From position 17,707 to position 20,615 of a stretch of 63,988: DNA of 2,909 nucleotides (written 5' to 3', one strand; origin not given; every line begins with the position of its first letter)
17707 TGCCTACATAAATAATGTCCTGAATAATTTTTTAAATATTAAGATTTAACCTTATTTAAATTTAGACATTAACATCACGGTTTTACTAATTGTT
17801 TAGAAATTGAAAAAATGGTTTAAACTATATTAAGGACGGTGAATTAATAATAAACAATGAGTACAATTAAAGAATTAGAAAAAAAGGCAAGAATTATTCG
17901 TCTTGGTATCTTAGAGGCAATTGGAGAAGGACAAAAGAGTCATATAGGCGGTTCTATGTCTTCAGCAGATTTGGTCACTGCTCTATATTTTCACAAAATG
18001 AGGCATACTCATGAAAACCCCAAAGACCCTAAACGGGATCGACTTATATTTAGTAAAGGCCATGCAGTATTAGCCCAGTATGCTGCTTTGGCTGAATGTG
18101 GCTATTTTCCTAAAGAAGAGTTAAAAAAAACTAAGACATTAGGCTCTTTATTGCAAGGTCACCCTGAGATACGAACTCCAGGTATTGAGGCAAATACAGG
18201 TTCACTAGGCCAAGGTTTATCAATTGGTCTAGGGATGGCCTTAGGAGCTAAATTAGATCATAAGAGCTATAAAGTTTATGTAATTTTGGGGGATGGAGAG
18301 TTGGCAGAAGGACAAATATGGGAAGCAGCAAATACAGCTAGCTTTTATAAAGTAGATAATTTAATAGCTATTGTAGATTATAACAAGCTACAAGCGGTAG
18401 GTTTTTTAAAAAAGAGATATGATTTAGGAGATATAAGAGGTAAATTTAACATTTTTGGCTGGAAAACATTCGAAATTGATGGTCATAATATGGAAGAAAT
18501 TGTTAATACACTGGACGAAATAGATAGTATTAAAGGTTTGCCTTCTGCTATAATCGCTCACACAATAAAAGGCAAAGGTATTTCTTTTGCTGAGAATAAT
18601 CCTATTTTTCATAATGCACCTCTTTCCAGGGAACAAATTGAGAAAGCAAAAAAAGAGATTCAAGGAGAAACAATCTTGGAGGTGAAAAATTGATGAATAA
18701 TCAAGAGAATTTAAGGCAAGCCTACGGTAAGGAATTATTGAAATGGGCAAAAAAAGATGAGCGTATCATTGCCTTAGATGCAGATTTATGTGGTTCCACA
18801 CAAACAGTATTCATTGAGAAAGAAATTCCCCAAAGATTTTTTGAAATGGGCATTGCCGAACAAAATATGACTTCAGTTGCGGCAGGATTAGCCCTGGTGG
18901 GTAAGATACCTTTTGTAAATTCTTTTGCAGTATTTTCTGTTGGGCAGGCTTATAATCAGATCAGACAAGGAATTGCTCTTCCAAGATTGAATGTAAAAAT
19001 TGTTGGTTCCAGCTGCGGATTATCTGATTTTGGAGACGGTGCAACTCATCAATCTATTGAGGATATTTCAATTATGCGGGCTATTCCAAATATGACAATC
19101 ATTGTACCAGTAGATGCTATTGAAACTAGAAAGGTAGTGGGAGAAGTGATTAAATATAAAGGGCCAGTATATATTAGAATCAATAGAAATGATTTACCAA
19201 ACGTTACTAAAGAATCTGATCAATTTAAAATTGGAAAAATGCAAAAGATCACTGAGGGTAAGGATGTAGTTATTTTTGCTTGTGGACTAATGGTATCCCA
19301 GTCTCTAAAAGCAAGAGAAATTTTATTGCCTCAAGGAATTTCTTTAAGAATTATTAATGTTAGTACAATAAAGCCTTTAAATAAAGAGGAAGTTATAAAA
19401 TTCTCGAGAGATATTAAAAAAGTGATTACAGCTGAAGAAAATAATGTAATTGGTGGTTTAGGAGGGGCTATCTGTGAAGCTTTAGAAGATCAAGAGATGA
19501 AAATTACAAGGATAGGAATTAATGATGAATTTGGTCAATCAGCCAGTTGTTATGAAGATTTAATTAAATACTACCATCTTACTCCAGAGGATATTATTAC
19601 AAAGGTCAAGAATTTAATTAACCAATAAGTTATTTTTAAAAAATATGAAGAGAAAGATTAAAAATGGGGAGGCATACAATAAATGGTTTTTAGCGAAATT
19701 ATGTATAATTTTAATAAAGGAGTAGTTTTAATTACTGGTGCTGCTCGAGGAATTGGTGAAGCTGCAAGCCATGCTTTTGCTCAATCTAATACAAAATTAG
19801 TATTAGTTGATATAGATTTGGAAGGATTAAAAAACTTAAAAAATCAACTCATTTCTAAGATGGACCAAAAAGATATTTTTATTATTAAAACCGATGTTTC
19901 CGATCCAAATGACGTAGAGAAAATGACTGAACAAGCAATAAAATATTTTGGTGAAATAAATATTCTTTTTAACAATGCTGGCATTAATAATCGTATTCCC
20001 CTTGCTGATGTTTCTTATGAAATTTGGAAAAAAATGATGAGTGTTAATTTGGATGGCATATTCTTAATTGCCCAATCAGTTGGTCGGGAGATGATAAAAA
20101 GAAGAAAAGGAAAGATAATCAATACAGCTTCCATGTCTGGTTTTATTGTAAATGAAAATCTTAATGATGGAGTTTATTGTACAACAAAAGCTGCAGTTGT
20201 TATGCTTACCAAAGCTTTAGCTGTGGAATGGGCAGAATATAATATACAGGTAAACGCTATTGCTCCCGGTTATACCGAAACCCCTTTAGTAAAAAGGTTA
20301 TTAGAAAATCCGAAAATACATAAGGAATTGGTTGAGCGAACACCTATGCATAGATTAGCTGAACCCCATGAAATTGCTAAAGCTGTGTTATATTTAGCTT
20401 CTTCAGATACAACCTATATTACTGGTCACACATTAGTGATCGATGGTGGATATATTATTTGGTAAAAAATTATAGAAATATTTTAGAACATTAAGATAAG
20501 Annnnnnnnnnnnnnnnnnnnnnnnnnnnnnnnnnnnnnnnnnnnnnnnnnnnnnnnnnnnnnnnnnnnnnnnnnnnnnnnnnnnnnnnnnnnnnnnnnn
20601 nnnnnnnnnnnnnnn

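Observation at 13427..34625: Composite TPP-enzyme-rich catabolic island with no matching textbook pathway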

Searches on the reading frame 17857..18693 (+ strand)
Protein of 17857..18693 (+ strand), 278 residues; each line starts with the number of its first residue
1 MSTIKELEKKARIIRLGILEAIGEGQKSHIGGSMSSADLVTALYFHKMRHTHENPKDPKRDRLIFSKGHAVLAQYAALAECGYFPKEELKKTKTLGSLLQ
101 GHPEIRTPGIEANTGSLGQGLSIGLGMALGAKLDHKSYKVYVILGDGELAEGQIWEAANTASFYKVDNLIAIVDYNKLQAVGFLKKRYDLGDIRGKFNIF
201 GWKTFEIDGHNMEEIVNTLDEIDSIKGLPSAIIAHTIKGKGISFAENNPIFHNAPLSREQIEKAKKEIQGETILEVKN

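Call 4: search_protein_families(library=pfam, proteins=[window:17857-18693:+])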
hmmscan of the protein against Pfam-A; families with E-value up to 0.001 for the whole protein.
window:17857-18693:+ (278 aa): 5 families
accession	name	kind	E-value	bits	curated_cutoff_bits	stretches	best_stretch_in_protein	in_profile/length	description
PF00456.26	Transketolase_N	-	2.9e-46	158.5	22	1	11-267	6-274/334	Transketolase, thiamine diphosphate binding domain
PF13292.11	DXP_synthase_N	-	2.8e-12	46.9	21.2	1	5-178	16-173/274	1-deoxy-D-xylulose-5-phosphate synthase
PF00676.26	E1_dh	-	1.4e-05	24.6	22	1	109-177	95-162/300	Dehydrogenase E1 component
PF02775.26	TPP_enzyme_C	-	0.00018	21.8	21.9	1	122-182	31-89/151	Thiamine pyrophosphate enzyme, C-terminal TPP binding domain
PF09364.15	XFP_N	-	0.00051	19.4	23.7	1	99-219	124-244/364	XFP N-terminal domain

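Call 6: search_protein_families(library=ncbifam, proteins=[window:17857-18693:+], max_evalue=1e-10)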
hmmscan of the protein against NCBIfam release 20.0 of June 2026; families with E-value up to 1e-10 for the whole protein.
window:17857-18693:+ (278 aa): 6 families
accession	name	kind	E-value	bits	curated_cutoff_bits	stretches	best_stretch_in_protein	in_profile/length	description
NF004559.0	PRK05899.2-5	equivalog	9.4e-88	295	488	1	3-276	14-287/627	transketolase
NF004556.0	PRK05899.2-2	equivalog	1.5e-73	248.1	575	1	3-272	13-280/639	transketolase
TIGR00232.1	tktlase_bact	equivalog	3.3e-50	171.1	682.25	1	10-269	3-274/654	transketolase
NF004558.0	PRK05899.2-4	equivalog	2.9e-44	151.5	788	1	14-269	10-271/651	transketolase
TIGR00204.1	dxs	equivalog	6.6e-16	58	465.95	0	3-177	14-172/616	1-deoxy-D-xylulose-5-phosphate synthase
NF003933.0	PRK05444.2-2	equivalog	5.7e-14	51.6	395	1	114-266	117-279/606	1-deoxy-D-xylulose-5-phosphate synthase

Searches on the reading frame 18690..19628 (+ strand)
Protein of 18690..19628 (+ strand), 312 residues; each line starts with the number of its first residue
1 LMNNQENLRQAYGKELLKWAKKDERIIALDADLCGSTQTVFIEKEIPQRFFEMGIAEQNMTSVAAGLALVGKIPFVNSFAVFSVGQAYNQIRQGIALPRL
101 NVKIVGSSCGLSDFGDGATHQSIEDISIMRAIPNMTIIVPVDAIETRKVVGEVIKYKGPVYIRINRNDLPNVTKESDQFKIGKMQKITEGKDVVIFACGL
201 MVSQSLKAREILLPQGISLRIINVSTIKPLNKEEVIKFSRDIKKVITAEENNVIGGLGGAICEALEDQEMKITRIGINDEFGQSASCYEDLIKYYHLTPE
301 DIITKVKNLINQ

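Call 4: search_protein_families(library=pfam, proteins=[window:18690-19628:+])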
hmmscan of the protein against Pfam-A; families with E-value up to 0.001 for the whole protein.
window:18690-19628:+ (312 aa): 4 families
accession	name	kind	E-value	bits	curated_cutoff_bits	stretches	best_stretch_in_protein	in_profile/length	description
PF02779.29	Transket_pyr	-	2.5e-41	141.7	27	1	7-170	4-173/174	Transketolase, pyrimidine binding domain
PF02780.25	Transketolase_C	-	1.4e-22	80.4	25.9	1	182-302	1-124/124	Transketolase, C-terminal domain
PF22613.1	Transketolase_C_1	-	0.00016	22.3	27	1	188-297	9-112/113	Transketolase-like TK C-terminal domain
PF17147.9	PFOR_II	-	0.00019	22.1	27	1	192-263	2-72/102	Pyruvate:ferredoxin oxidoreductase core domain II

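Call 6: search_protein_families(library=ncbifam, proteins=[window:18690-19628:+], max_evalue=1e-10)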
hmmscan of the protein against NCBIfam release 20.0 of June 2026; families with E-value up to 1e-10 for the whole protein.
window:18690-19628:+ (312 aa): 9 families
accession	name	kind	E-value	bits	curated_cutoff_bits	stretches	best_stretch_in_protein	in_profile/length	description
NF004559.0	PRK05899.2-5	equivalog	4.6e-78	263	488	1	3-311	315-625/627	transketolase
NF004556.0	PRK05899.2-2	equivalog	7.1e-55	186.4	575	1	4-310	320-638/639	transketolase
TIGR00204.1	dxs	equivalog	1e-52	179.5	465.95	1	9-310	313-615/616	1-deoxy-D-xylulose-5-phosphate synthase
NF008968.0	PRK12315.1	subfamily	9e-41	139.8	510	1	3-310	276-581/582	1-deoxy-D-xylulose-5-phosphate synthase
NF003933.0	PRK05444.2-2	equivalog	7.1e-39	133.8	395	1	4-310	287-605/606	1-deoxy-D-xylulose-5-phosphate synthase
TIGR00232.1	tktlase_bact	equivalog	5.1e-27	94.5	682.25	1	9-311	352-654/654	transketolase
NF004558.0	PRK05899.2-4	equivalog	3e-20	72.2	788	1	15-310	352-650/651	transketolase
NF006667.0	PRK09212.1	subfamily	5.6e-18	64.9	321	1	42-269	45-280/327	pyruvate dehydrogenase complex E1 component subunit beta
NF008854.0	PRK11892.1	equivalog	3.1e-15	55.8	454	1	47-267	188-417/464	pyruvate dehydrogenase complex E1 component subunit beta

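Call 75: find_homologous_proteins(query=window:18690-19628:+, max_evalue=1e-40)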
Query window:18690-19628:+ (312 aa): 7995 proteins with E <= 1e-40 among 8000 candidates; the best 120 are listed.
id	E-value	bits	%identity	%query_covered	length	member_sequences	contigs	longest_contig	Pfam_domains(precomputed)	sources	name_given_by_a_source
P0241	4.9e-199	677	100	100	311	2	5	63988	PF02780.26,PF02779.30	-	-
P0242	5.2e-184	628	92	100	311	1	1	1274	PF02780.26,PF02779.30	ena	-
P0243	1.8e-181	620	91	100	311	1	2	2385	PF02780.26,PF02779.30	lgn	-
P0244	2.5e-181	619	90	100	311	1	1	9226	PF02780.26,PF02779.30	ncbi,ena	-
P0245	7.2e-178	608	89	100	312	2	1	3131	PF02780.26,PF02779.30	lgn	-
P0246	4.0e-167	573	82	99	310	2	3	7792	PF17147.10,PF22613.2,PF02780.26,PF02779.30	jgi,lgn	jgi:transketolase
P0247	1.9e-163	561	81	100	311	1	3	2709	PF22613.2,PF02780.26,PF02779.30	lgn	-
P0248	1.6e-151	521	75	99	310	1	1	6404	PF22613.2,PF02780.26,PF02779.30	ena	-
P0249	2.9e-151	521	77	95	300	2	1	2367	PF22613.2,PF02780.26,PF02779.30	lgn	-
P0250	3.9e-151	520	74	99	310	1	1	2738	PF17147.10,PF22613.2,PF02780.26,PF02779.30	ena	-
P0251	5.4e-151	520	75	99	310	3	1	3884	PF17147.10,PF22613.2,PF02780.26,PF02779.30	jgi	-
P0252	7.4e-151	519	75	99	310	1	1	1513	PF17147.10,PF22613.2,PF02780.26,PF02779.30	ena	-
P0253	1.3e-150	518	75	99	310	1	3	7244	PF22613.2,PF02780.26,PF02779.30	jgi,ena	-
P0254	1.8e-150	518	74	99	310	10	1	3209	PF17147.10,PF22613.2,PF02780.26,PF02779.30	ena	-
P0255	2.1e-150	518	73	99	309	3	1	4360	PF02780.26,PF02779.30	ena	-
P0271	6.5e-148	510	74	99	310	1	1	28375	PF17147.10,PF22613.2,PF02780.26,PF02779.30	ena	-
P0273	3.7e-147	507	75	99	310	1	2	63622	PF17147.10,PF02780.26,PF02779.30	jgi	-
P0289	2.0e-133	462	66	98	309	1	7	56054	PF17147.10,PF22613.2,PF02780.26,PF02779.30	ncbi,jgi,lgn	jgi:transketolase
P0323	4.6e-130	451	66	98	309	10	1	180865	PF02780.26,PF02779.30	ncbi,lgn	-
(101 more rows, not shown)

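Call 76: find_encoding_contigs(protein=P0273, flank=10000, max_places=1)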
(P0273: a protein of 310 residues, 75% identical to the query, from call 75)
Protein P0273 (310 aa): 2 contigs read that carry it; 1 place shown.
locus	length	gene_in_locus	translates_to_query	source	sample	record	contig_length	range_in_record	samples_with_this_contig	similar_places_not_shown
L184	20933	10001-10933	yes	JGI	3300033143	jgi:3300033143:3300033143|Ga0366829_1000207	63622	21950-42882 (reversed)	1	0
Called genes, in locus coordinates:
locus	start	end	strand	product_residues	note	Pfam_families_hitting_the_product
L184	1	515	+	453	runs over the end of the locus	PF11638:DnaA_N, PF00308:Bac_DnaA, PF01695:IstB_IS21, PF00004:AAA (weak), PF22688:Hda_lid (weak), PF08299:Bac_DnaA_C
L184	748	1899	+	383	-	PF00712:DNA_pol3_beta, PF02767:DNA_pol3_beta_2, PF02768:DNA_pol3_beta_3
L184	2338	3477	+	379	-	PF02463:SMC_N, PF13175:AAA_15, PF13476:AAA_23, PF13304:AAA_21 (faint)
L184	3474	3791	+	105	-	PF05258:DciA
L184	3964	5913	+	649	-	PF02518:HATPase_c, PF00204:DNA_gyraseB, PF01751:Toprim, PF00986:DNA_gyraseB_C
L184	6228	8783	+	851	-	PF00521:DNA_topoisoIV, PF03989:DNA_gyraseA_C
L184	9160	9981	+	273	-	PF00456:Transketolase_N, PF13292:DXP_synthase_N, PF00676:E1_dh (weak)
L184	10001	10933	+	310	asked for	PF02779:Transket_pyr, PF17147:PFOR_II (faint), PF02780:Transketolase_C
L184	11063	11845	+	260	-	PF00106:adh_short, PF02719:Polysacc_synt_2 (weak), PF08659:KR, PF13561:adh_short_C2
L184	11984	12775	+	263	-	PF00106:adh_short, PF08659:KR, PF13561:adh_short_C2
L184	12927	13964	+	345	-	PF00676:E1_dh, PF02775:TPP_enzyme_C (faint), PF00456:Transketolase_N (weak)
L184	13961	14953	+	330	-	PF02779:Transket_pyr, PF02780:Transketolase_C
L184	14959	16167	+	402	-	PF00364:Biotin_lipoyl, PF02817:E3_binding, PF00198:2-oxoacid_dh, PF00302:CAT (weak)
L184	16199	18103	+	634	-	PF02730:AFOR_N, PF01314:AFOR_C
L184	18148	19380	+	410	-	PF00465:Fe-ADH, PF13685:Fe-ADH_2, PF25137:ADH_Fe_C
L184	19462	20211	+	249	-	PF00106:adh_short, PF02719:Polysacc_synt_2 (weak), PF08659:KR, PF13561:adh_short_C2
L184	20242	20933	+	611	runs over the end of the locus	PF02730:AFOR_N, PF01314:AFOR_C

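Call 77: find_encoding_contigs(protein=P0323, flank=10000, max_places=1)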
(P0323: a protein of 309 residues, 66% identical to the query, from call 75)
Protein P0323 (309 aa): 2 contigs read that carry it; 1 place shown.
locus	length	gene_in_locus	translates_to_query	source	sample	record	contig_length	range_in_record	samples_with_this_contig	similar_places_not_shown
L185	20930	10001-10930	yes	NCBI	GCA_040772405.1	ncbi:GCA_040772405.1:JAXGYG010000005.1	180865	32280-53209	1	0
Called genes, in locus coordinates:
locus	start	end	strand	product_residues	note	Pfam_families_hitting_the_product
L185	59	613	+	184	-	PF18955:DUF5698, PF10035:DUF2179 (weak)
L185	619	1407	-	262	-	PF12804:NTP_transf_3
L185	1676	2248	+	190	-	PF02870:Methyltransf_1N (weak), PF01035:DNA_binding_1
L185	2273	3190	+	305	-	PF01569:PAP2, PF14378:PAP2_3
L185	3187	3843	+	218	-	PF06725:3D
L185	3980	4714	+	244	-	PF13483:Lactamase_B_3, PF12706:Lactamase_B_2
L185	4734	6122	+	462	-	PF03486:HI0933_like (faint), PF07992:Pyr_redox_2, PF13738:Pyr_redox_3, PF00070:Pyr_redox, PF02852:Pyr_redox_dim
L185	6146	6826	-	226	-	PF01135:PCMT, PF13847:Methyltransf_31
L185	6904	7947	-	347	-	PF00710:Asparaginase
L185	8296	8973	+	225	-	PF00392:GntR, PF07729:FCD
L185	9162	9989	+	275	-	PF00456:Transketolase_N, PF13292:DXP_synthase_N, PF00676:E1_dh, PF02775:TPP_enzyme_C (weak)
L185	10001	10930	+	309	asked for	PF02779:Transket_pyr, PF02780:Transketolase_C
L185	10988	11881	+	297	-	PF02826:2-Hacid_dh_C, PF03446:NAD_binding_2, PF03807:F420_oxidored, PF14833:NAD_binding_11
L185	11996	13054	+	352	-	PF03401:TctC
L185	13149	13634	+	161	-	PF07331:TctB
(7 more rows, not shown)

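Call 79: find_encoding_contigs(protein=P0271, flank=10000, max_places=1)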
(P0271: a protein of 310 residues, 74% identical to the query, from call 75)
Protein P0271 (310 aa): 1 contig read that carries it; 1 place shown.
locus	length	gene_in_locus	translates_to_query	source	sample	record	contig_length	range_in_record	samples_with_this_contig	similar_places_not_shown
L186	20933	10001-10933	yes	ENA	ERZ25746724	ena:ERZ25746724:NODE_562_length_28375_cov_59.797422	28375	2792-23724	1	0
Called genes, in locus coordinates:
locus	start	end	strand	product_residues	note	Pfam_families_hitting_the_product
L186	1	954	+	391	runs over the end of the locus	PF00390:malic, PF03949:Malic_M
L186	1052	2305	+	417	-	PF09861:Lar_N, PF21113:LarA_C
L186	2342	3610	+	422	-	PF00330:Aconitase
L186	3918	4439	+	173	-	PF00694:Aconitase_C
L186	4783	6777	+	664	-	PF26965:MimR_N, PF00989:PAS (weak), PF13426:PAS_9 (weak), PF00158:Sigma54_activat, PF14532:Sigma54_activ_2, PF07728:AAA_5 (weak), PF25601:AAA_lid_14, PF02954:HTH_8, +1 more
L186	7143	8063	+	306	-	PF13292:DXP_synthase_N, PF00456:Transketolase_N, PF00676:E1_dh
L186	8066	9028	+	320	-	PF02779:Transket_pyr, PF02780:Transketolase_C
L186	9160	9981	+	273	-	PF00456:Transketolase_N, PF13292:DXP_synthase_N, PF00676:E1_dh (weak)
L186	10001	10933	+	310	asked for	PF02779:Transket_pyr, PF17147:PFOR_II (faint), PF02780:Transketolase_C, PF22613:Transketolase_C_1 (weak)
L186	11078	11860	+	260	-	PF00106:adh_short, PF02719:Polysacc_synt_2 (weak), PF08659:KR, PF13561:adh_short_C2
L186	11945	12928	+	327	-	PF00676:E1_dh, PF00456:Transketolase_N (weak), PF02775:TPP_enzyme_C (faint)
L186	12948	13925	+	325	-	PF02779:Transket_pyr, PF02780:Transketolase_C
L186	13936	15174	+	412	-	PF00364:Biotin_lipoyl, PF02817:E3_binding, PF00198:2-oxoacid_dh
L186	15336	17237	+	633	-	PF02730:AFOR_N, PF01314:AFOR_C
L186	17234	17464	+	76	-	-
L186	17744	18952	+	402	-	PF13433:Peripla_BP_5, PF13458:Peripla_BP_6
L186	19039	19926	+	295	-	PF02653:BPD_transp_2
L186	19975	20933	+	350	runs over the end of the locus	PF02653:BPD_transp_2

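Call 80: find_encoding_contigs(protein=P0289, flank=10000, max_places=1)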
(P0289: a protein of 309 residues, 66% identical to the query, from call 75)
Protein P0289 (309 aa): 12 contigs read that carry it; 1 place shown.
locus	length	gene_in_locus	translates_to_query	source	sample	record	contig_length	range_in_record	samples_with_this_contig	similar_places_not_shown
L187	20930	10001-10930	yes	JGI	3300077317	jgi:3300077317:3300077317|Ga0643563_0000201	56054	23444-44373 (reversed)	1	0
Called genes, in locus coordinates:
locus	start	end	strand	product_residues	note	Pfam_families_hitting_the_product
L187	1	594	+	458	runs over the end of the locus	PF03486:HI0933_like (faint), PF07992:Pyr_redox_2, PF13450:NAD_binding_8 (faint), PF13738:Pyr_redox_3, PF00070:Pyr_redox, PF02852:Pyr_redox_dim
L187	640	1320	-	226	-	PF01135:PCMT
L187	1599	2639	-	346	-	PF00710:Asparaginase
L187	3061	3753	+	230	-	PF00392:GntR, PF07729:FCD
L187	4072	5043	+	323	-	PF03480:DctP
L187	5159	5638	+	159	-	PF04290:DctQ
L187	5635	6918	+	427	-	PF06808:DctM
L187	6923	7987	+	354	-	PF01208:URO-D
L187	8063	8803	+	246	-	PF00106:adh_short, PF01370:Epimerase (weak), PF08659:KR, PF13561:adh_short_C2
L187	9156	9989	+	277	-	PF13292:DXP_synthase_N, PF00456:Transketolase_N, PF00676:E1_dh (weak), PF09364:XFP_N (weak)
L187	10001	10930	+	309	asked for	PF02779:Transket_pyr, PF02780:Transketolase_C, PF22613:Transketolase_C_1 (faint), PF17147:PFOR_II (weak)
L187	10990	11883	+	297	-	PF02826:2-Hacid_dh_C (weak), PF03446:NAD_binding_2, PF03807:F420_oxidored (weak), PF14833:NAD_binding_11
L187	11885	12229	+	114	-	PF01970:TctA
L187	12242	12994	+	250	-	PF00106:adh_short, PF01370:Epimerase (weak), PF08659:KR, PF13561:adh_short_C2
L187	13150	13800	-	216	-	-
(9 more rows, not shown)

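Call 83: search_protein_families(library=ncbifam, proteins=[L186:1052-2305:+], max_evalue=1e-60)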
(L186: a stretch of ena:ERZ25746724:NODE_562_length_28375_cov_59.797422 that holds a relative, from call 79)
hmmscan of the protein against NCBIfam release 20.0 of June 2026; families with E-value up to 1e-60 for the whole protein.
L186:1052-2305:+ (417 aa): 4 families
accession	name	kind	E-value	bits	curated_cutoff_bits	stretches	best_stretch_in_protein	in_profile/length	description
NF052593.1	NPN_racem_MAR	equivalog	1.1e-169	564.5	500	1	1-415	1-414/415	nickel-dependent malate racemase, LarAH6 family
NF052595.1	NPN_LarAH5_MAR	equivalog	2.5e-126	422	462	1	1-415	1-414/415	nickel-dependent malate racemase, LarAH5 family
NF052525.1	NPN_LarAH10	equivalog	1.3e-116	389.8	540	1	2-414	4-425/426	NPN-dependent 2-hydroxyacid racemase, LarAH10 family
NF033504.2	Ni_dep_LarA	equivalog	5.5e-116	387.7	460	1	1-413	2-420/422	nickel-dependent lactate racemase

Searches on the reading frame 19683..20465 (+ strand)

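Call 4: search_protein_families(library=pfam, proteins=[window:19683-20465:+])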
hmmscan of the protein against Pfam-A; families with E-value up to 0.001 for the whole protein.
window:19683-20465:+ (260 aa): 3 families
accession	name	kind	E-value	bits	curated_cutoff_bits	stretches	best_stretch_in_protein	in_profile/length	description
PF13561.12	adh_short_C2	-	1.7e-66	224.6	27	1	19-257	1-235/236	Enoyl-(Acyl carrier protein) reductase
PF00106.31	adh_short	-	1.1e-55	188.6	26.6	1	14-208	2-192/195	short chain dehydrogenase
PF08659.16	KR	-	7.4e-10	39.5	22.6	1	13-157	1-143/180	KR domain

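Call 6: search_protein_families(library=ncbifam, proteins=[window:19683-20465:+], max_evalue=1e-10)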
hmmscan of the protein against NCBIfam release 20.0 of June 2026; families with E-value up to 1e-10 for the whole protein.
window:19683-20465:+ (260 aa): 208 families (the best 25 are shown)
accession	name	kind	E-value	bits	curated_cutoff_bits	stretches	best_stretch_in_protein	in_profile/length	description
NF005559.1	PRK07231.1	subfamily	3e-70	236.6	215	1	12-258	4-248/249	glucose 1-dehydrogenase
NF052558.1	MBtsdlDhBudC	equivalog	1.1e-67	228.2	270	1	10-257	1-241/250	meso-2,3-butanediol dehydrogenase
NF005309.0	PRK06841.1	subfamily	3.1e-66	223.5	286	1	6-259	9-254/255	GolD/DthD family dehydrogenase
NF005067.0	PRK06484.1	equivalog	9.6e-65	219.1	713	1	12-258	9-252/524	short chain dehydrogenase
NF006070.0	PRK08213.1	subfamily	2.6e-63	213.9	279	1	8-259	8-258/259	gluconate 5-dehydrogenase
NF004774.0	PRK06114.1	equivalog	7.6e-63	212.3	360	1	4-260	8-262/262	SDR family oxidoreductase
NF004198.0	PRK05653.1-3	equivalog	8.3e-63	212.1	296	1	11-258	6-247/248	3-oxoacyl-ACP reductase FabG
NF004818.0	PRK06172.1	equivalog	1.1e-61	208.4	336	1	7-258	2-251/253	SDR family oxidoreductase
TIGR01830.1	3oxo_ACP_reduc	equivalog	2e-61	207.7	297.75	1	15-256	1-237/239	3-oxoacyl-[acyl-carrier-protein] reductase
NF004791.0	PRK06138.1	equivalog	2.4e-61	207.2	312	1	11-259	4-251/252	SDR family oxidoreductase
NF009466.0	PRK12826.1-2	subfamily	7.7e-60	202.4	222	1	14-257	5-244/248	3-oxoacyl-ACP reductase FabG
NF005390.0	PRK06935.1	equivalog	1.7e-59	201.2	369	1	3-258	6-256/258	2-dehydro-3-deoxy-D-gluconate 5-dehydrogenase KduD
NF005446.0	PRK07035.1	equivalog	6.9e-59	199.2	373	1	8-259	7-255/255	SDR family oxidoreductase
NF006693.0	PRK09242.1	equivalog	7.6e-58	195.7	328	1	7-259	5-255/258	SDR family oxidoreductase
NF005469.0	PRK07063.1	equivalog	1.1e-56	192.2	306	1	12-256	7-253/260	SDR family oxidoreductase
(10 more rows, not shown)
